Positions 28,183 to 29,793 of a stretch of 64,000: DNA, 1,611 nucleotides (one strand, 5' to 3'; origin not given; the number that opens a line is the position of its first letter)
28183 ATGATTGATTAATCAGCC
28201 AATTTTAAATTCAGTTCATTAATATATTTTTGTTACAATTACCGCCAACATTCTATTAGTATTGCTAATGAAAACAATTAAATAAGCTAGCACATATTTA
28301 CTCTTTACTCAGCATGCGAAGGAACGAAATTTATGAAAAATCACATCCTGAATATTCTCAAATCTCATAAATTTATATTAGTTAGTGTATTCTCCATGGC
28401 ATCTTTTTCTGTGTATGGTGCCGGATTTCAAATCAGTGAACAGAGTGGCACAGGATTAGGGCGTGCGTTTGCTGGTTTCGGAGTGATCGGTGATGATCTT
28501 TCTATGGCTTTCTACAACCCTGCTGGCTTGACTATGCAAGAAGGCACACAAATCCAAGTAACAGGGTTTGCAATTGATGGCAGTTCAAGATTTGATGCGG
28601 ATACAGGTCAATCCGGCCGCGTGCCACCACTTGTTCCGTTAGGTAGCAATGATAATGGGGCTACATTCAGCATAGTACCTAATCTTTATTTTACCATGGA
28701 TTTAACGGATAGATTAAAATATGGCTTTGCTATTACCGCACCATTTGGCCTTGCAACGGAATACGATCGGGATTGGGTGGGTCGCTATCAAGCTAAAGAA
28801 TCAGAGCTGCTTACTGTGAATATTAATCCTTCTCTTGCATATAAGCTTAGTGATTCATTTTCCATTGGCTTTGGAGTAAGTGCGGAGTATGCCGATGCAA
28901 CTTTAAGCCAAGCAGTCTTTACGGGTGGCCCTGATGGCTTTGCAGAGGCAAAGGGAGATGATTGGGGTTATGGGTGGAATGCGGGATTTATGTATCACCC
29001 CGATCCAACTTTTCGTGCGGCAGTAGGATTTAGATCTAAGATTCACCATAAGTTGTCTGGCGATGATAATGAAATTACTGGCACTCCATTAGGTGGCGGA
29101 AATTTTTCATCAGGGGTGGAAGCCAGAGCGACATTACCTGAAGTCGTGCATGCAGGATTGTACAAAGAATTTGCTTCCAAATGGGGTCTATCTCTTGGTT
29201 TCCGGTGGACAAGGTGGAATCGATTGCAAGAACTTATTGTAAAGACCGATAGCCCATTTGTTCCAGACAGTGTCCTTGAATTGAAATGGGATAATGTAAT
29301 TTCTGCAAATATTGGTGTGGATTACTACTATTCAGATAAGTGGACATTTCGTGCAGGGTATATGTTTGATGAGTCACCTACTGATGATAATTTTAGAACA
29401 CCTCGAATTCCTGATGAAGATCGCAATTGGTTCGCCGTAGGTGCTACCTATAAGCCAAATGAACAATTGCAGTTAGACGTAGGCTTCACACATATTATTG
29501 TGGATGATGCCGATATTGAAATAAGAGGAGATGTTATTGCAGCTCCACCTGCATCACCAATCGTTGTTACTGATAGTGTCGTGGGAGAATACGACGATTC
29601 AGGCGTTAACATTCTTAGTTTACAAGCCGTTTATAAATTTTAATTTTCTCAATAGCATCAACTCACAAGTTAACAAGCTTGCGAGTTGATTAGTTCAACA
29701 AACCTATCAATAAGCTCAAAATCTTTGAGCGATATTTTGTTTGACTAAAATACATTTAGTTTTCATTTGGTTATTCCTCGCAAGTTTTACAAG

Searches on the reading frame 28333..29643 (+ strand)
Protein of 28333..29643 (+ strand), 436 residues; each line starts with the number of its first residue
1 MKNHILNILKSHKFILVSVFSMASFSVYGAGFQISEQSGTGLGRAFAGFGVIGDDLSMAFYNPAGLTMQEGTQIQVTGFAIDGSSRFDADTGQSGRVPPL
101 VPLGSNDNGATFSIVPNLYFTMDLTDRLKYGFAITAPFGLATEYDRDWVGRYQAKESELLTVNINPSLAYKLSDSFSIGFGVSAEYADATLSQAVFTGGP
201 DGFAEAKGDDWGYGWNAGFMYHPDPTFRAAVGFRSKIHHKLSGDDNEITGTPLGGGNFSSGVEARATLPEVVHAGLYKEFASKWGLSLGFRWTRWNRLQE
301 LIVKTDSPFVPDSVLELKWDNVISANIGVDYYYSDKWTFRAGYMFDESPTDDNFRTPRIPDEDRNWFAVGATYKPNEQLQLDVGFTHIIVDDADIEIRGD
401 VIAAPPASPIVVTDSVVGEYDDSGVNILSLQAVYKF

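Call 57: search_protein_families(library=pfam, proteins=[window:28333-29643:+], max_evalue=0.00001)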
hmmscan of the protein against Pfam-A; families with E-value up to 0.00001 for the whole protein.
window:28333-29643:+ (436 aa): 3 families
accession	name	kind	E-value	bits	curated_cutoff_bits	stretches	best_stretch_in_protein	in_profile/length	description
PF03349.22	Toluene_X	-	5.5e-93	312.1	29.7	1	22-436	3-421/421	Outer membrane protein transport protein (OMPP1/FadL/TodX)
PF10677.15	DUF2490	-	2.1e-08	34.5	29.8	0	280-366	13-75/186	Protein of unknown function (DUF2490)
PF13505.12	OMP_b-brl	-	3.7e-07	30.9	28.7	0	128-245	48-160/175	Outer membrane protein beta-barrel domain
